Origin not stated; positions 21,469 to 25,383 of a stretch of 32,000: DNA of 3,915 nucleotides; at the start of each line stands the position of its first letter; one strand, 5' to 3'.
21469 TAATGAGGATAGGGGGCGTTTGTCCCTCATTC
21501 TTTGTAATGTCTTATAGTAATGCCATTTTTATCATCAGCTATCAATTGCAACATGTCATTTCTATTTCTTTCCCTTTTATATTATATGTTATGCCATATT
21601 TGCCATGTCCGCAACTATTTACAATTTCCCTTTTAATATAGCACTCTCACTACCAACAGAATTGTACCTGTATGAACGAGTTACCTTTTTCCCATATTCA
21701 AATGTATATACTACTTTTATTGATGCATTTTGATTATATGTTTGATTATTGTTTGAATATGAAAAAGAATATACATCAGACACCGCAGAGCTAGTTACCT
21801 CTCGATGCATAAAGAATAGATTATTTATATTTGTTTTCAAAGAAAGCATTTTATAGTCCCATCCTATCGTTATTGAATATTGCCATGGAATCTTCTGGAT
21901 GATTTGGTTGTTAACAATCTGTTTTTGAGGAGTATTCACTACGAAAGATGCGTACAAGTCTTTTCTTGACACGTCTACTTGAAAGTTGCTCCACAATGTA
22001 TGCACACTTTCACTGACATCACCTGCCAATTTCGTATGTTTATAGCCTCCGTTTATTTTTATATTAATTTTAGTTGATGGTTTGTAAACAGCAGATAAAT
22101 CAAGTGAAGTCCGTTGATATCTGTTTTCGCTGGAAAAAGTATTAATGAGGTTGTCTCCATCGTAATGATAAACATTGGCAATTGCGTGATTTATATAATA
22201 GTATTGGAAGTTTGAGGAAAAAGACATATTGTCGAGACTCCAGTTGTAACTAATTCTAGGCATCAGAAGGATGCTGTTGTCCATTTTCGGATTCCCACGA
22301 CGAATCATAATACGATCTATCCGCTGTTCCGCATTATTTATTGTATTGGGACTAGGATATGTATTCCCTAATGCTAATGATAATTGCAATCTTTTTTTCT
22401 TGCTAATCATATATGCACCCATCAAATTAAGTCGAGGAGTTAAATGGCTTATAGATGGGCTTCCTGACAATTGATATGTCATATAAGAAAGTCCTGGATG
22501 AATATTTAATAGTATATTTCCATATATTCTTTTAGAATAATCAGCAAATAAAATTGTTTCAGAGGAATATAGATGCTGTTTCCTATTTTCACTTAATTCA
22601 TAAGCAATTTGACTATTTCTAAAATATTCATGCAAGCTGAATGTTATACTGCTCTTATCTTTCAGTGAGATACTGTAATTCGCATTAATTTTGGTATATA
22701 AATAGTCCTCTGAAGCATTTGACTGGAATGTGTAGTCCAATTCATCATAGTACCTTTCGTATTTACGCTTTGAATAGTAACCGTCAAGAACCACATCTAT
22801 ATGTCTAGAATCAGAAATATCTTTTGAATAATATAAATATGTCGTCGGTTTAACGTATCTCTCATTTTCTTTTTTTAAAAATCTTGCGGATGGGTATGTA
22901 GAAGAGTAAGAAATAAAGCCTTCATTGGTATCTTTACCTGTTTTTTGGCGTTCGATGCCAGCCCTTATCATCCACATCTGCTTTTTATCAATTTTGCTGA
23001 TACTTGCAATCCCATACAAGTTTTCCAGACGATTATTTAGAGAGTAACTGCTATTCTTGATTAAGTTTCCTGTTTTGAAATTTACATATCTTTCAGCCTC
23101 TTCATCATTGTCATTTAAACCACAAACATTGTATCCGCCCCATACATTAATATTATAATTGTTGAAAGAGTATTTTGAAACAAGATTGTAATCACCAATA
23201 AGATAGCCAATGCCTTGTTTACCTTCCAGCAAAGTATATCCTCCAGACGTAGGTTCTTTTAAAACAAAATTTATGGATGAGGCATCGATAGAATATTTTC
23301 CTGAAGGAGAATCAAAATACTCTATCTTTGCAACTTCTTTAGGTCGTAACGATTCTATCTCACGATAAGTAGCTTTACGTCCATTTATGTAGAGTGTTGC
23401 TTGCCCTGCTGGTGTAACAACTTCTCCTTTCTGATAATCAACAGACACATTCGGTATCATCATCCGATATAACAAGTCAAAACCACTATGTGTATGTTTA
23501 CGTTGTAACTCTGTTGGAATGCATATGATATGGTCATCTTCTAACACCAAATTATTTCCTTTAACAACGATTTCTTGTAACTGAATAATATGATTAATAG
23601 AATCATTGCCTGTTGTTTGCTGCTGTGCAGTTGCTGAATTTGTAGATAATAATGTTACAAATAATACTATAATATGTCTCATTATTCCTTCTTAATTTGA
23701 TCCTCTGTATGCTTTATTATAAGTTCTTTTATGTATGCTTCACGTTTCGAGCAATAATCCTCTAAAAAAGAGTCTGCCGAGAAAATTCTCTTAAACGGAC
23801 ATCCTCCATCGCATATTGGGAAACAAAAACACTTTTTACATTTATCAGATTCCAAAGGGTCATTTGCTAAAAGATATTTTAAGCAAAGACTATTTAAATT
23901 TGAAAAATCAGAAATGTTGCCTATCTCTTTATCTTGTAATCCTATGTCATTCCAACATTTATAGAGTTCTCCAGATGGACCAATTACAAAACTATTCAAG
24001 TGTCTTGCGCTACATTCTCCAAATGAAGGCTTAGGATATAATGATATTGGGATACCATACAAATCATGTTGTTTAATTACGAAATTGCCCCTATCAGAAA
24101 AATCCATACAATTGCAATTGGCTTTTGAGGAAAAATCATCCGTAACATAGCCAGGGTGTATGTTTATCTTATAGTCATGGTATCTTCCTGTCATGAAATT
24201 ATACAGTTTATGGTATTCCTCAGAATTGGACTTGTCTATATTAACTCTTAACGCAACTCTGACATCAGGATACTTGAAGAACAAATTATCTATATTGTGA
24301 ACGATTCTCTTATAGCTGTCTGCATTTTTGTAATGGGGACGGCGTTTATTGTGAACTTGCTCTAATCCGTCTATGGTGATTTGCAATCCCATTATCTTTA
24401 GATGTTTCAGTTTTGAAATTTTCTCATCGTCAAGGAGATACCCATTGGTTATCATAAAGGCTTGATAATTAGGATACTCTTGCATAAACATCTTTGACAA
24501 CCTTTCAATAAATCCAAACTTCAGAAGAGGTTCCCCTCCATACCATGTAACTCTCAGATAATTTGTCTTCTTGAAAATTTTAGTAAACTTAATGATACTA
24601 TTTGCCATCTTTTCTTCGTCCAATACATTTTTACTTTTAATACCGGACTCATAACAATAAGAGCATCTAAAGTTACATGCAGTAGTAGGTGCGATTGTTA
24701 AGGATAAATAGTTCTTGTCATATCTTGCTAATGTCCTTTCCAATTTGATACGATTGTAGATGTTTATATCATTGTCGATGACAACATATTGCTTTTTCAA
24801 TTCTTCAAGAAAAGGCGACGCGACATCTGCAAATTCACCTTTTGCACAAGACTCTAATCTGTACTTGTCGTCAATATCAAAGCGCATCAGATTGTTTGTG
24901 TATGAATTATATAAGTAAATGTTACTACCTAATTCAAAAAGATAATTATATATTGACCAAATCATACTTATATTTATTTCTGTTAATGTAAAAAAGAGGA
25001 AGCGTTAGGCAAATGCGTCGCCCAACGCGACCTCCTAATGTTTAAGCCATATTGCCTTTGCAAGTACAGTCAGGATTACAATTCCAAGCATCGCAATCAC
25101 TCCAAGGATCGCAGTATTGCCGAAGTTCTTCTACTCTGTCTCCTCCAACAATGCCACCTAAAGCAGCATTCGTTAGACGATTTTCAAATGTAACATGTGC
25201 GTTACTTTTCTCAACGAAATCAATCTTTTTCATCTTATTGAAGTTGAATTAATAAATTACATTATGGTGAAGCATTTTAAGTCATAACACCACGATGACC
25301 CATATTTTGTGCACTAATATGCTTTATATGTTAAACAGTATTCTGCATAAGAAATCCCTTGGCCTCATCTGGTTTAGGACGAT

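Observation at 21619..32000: Two-cassette peptide natural-product locus: one shared C39-type ABC/HlyD exporter, then two parallel units, each with its own outer-membrane barrel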

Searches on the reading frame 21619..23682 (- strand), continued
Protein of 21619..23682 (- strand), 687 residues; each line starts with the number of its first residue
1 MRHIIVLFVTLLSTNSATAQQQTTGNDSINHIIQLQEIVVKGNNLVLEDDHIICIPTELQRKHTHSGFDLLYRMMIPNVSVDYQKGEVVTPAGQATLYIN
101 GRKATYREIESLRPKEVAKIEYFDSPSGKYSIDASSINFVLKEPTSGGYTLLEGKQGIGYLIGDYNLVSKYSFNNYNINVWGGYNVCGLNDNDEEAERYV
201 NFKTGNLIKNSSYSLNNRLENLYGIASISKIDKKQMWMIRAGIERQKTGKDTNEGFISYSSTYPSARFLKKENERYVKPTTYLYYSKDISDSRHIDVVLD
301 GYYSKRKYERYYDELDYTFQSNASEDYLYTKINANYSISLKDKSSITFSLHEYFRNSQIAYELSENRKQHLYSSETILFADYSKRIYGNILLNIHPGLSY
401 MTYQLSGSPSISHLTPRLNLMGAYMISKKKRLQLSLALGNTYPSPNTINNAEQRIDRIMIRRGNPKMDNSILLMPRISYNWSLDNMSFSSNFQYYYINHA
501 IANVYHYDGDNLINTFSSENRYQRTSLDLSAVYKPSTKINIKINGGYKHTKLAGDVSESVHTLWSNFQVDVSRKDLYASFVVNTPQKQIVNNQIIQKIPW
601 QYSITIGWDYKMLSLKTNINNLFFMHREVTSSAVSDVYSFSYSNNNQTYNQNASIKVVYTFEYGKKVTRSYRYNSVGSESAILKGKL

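Call 50: fold_search(model_id=the predicted structure, library=pdb)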
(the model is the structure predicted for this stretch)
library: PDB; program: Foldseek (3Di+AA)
matches with E <= 10: 781; with E <= 0.001: 184
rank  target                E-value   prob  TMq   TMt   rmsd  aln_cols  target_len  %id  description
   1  9dhe                  1.3e-14  1.00  0.45  0.49  14.6       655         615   10  The crystal structure on the heme/hemoglobin transporter ChuA, in complex with heme (released 2025-05-21)
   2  5fp2_B                2.1e-14  1.00  0.39  0.48  17.0       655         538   10  Crystal structure of the siderophore receptor PirA from Pseudomonas aeruginosa (released 2015-12-09)
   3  2hdi_A                2.4e-14  1.00  0.43  0.48  16.6       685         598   10  Crystal structure of the Colicin I receptor Cir from E.coli in complex with receptor binding domain of Colicin Ia. (released 2007-05-08)
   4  9nn6_A                3.0e-14  1.00  0.44  0.47  15.7       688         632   12  E. coli Cir in Complex with the RBD of Microcin V (released 2025-09-24)
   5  4epa                  3.2e-14  1.00  0.43  0.46  14.4       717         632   12  The crystal structure of the ferric yersiniabactin uptake receptor FyuA from Yersinia pestis (released 2012-06-20)
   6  2hdf                  7.4e-14  1.00  0.39  0.45  17.2       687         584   11  Crystal structure of the Colicin I receptor Cir from E.coli (released 2007-05-08)
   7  6bpm_A                7.7e-14  1.00  0.43  0.42  14.1       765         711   11  The crystal structure of the Ferric-Catecholate import receptor Fiu from K12 E. coli: Closed form (C21) (released 2018-11-28)
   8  1nqh                  7.7e-14  1.00  0.40  0.46  15.8       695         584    9  OUTER MEMBRANE COBALAMIN TRANSPORTER (BTUB) FROM E. COLI, WITH BOUND CALCIUM AND CYANOCOBALAMIN (VITAMIN B12) SUBSTRATE (released 2003-04-29)
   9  1nqg                  7.7e-14  1.00  0.39  0.45  14.4       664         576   10  OUTER MEMBRANE COBALAMIN TRANSPORTER (BTUB) FROM E. COLI, WITH BOUND CALCIUM (released 2003-04-29)
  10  4rdt_A                8.5e-14  1.00  0.46  0.50  13.9       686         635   10  Structure of the bacterial Zn-transporter ZnuD from Neisseria meningitidis (flexible conformation bound to a zinc ion) (released 2015-08-19)
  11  4rdt_B                1.0e-13  1.00  0.48  0.51  13.7       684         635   10  Structure of the bacterial Zn-transporter ZnuD from Neisseria meningitidis (flexible conformation bound to a zinc ion) (released 2015-08-19)
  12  3m8d                  1.0e-13  1.00  0.42  0.47  14.1       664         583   10  Crystal structure of spin-labeled BtuB V10R1 with bound calcium and cyanocobalamin (released 2010-09-15)
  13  8blw_A                1.2e-13  1.00  0.48  0.52  10.4       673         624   13  Vitamin B12 transporter BtuB1 with lipoprotein BtuG1 from B. theta (released 2023-08-16)
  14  3fhh                  1.5e-13  1.00  0.46  0.50  13.2       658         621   10  Crystal structure of the heme/hemoglobin outer membrane transporter ShuA from Shigella dysenteriae (released 2009-07-14)
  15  3efm                  1.6e-13  1.00  0.38  0.45  14.0       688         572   11  Structure of the alcaligin outer membrane recepteur FauA from Bordetella pertussis (released 2009-03-31)
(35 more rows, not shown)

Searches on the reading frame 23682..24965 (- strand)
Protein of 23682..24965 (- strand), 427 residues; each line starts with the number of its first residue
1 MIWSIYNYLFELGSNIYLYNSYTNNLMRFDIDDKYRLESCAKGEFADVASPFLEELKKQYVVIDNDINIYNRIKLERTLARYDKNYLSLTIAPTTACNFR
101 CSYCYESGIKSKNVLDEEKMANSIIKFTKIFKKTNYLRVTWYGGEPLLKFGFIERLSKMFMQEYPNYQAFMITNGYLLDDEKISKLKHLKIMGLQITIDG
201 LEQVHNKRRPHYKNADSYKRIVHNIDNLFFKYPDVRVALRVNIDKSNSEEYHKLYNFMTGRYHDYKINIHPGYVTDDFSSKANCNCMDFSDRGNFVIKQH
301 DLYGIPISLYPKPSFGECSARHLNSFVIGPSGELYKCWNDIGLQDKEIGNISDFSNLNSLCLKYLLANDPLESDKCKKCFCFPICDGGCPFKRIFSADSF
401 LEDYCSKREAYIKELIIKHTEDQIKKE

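Call 4: search_protein_families(library=pfam, proteins=[window:23682-24965:-], max_evalue=0.01)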
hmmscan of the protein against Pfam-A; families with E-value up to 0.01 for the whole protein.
window:23682-24965:- (427 aa): 2 families
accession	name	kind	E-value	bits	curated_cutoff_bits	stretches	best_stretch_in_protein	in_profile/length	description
PF04055.27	Radical_SAM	-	4.2e-16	60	29.5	1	93-257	3-165/166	Radical SAM superfamily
PF13353.11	Fer4_12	-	7.2e-10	39.7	22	1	96-218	14-132/137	4Fe-4S single cluster domain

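Call 5: search_protein_families(library=ncbifam, proteins=[window:23682-24965:-], max_evalue=0.01)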
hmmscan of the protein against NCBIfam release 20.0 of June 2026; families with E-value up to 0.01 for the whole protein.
window:23682-24965:- (427 aa): 71 families (the best 25 are shown)
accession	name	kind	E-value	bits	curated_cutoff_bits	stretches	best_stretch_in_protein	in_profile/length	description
TIGR04334.1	rSAM_Clo7bot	equivalog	5.5e-62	209.8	600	1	38-416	41-429/440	radical SAM/SPASM domain Clo7bot peptide maturase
TIGR04463.1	rSAM_vs_C_rich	equivalog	3.7e-60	203.9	525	1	11-421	7-429/438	TIGR04463 family radical SAM/SPASM RiPP maturase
NF038107.1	rSAM_NF038107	equivalog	1.3e-55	189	600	1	1-426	1-437/444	Cys-every-fifth radical SAM/SPASM peptide maturase CefB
NF052473.1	rSAM_FlmE_OhkG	exception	2.1e-43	148.8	500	2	4-257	4-275/481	FlmE/OhkG family radical SAM/SPASM peptide maturase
TIGR04280.1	geopep_mat_rSAM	hypoth_equivalog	1.8e-32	112.9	400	2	81-258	78-257/428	geopeptide radical SAM maturase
NF047865.1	rSAM_PapB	equivalog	1.9e-30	106.3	340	2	88-237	4-159/330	PapB family radical SAM/SPASM ranthipeptide maturase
TIGR04064.1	rSAM_nif11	equivalog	1.5e-26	93.1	518.7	2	85-235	78-231/459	nif11-like peptide radical SAM maturase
TIGR04068.1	rSAM_ocin_clost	equivalog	1.8e-26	93.1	500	1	9-261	4-265/462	Cys-rich peptide radical SAM maturase CcpM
NF041298.1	rSAM_mat_DynA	equivalog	9.7e-26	90.6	450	2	91-266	5-182/356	dynobactin maturation radical SAM/SPASM protein DynA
TIGR03942.1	sulfatase_rSAM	equivalog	3.9e-22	78.8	349.45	2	94-261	8-179/363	anaerobic sulfatase maturase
TIGR03974.1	rSAM_six_Cys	equivalog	1e-20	74.1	425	2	40-243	54-259/451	thioether cross-link-forming SCIFF peptide maturase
TIGR03906.1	quino_hemo_SAM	equivalog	3.8e-20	72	453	1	52-248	63-261/467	quinohemoprotein amine dehydrogenase maturation protein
TIGR04083.1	rSAM_pep_methan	hypoth_equivalog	7.7e-20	71.1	300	2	90-297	3-200/376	TIGR04083 family peptide-modifying radical SAM enzyme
NF041707.1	rSAM_YhhB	equivalog_domain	2.2e-19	69.6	445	1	95-246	10-172/369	cyclophane-forming radical SAM/SPASM peptide maturase YhhB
NF038005.1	rSAM_mat_DarE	equivalog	2.2e-18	66.2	650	2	34-228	20-217/432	darobactin maturation radical SAM/SPASM protein DarE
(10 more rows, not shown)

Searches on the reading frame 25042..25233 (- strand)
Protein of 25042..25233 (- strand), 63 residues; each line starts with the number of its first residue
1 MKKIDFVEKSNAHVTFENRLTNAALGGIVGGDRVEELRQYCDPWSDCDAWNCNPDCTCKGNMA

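Call 4: search_protein_families(library=pfam, proteins=[window:25042-25233:-], max_evalue=0.01)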
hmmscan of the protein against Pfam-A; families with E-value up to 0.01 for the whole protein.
window:25042-25233:- (63 aa): 0 families

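Call 5: search_protein_families(library=ncbifam, proteins=[window:25042-25233:-], max_evalue=0.01)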
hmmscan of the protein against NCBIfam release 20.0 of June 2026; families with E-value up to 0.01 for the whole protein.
window:25042-25233:- (63 aa): 0 families

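Call 105: find_encoding_contigs(protein=window:25042-25233:-, flank=7000, max_places=10)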
Protein window:25042-25233:- (63 aa): 24 contigs read that carry it; 6 places shown.
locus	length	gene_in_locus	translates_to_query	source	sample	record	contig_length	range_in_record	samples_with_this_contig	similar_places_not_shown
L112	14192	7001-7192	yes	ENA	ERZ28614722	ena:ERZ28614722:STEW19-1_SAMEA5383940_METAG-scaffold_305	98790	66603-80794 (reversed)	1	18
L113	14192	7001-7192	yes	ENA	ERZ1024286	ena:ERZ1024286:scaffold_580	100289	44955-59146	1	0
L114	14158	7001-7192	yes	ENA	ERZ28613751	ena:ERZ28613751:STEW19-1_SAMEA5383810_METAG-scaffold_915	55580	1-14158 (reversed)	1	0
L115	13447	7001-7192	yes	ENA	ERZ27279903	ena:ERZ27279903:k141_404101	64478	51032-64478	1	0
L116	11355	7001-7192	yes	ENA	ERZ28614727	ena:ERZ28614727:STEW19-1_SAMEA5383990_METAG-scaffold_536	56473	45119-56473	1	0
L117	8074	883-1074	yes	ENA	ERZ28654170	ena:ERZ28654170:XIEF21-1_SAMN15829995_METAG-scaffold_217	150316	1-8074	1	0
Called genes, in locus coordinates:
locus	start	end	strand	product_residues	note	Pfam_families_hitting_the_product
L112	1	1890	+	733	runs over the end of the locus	PF03412:Peptidase_C39, PF13529:Peptidase_C39_2 (faint), PF00664:ABC_membrane, PF00005:ABC_tran, PF02463:SMC_N (faint)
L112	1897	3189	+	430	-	PF25973:BSH_CzcB (faint)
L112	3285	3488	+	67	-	-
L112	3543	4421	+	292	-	PF09697:Porph_ging (weak)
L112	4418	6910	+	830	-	PF13620:CarboxypepD_reg (weak)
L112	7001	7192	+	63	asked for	-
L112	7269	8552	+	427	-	PF04055:Radical_SAM, PF13353:Fer4_12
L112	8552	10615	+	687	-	-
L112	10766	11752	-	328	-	PF03432:Relaxase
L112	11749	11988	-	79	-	PF21983:NikA-like (weak), PF05713:MobC (weak)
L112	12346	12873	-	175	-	PF11888:DUF3408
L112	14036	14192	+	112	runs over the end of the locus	PF12728:HTH_17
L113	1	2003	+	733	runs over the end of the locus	PF03412:Peptidase_C39, PF13529:Peptidase_C39_2 (faint), PF00664:ABC_membrane, PF00005:ABC_tran, PF02463:SMC_N (faint)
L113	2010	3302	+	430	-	PF25973:BSH_CzcB (faint)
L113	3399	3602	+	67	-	-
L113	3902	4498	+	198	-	PF09697:Porph_ging (weak)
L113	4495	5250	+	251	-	PF13620:CarboxypepD_reg (weak), PF13715:CarbopepD_reg_2 (weak)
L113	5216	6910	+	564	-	-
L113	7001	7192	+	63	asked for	-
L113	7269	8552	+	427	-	PF04055:Radical_SAM, PF13353:Fer4_12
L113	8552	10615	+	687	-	-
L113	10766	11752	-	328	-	PF03432:Relaxase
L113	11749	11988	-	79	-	PF21983:NikA-like (weak), PF05713:MobC (weak)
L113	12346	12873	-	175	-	PF11888:DUF3408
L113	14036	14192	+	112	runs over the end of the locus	PF12728:HTH_17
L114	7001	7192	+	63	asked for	-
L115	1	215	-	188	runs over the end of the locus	PF10991:Enc34_ssDNA-bd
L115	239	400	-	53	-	-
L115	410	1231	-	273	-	PF01145:Band_7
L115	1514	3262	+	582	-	PF05598:DUF772, PF01609:DDE_Tnp_1 (faint), PF13751:DDE_Tnp_1_6 (faint)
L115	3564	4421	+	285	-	PF09697:Porph_ging (weak)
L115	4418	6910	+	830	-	PF13620:CarboxypepD_reg (weak)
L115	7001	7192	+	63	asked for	-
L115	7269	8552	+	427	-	PF04055:Radical_SAM, PF13353:Fer4_12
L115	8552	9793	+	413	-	-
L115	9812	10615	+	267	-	-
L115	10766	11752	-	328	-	PF03432:Relaxase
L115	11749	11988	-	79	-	PF21983:NikA-like (weak), PF05713:MobC (weak)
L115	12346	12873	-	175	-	PF11888:DUF3408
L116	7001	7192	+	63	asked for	-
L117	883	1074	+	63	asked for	-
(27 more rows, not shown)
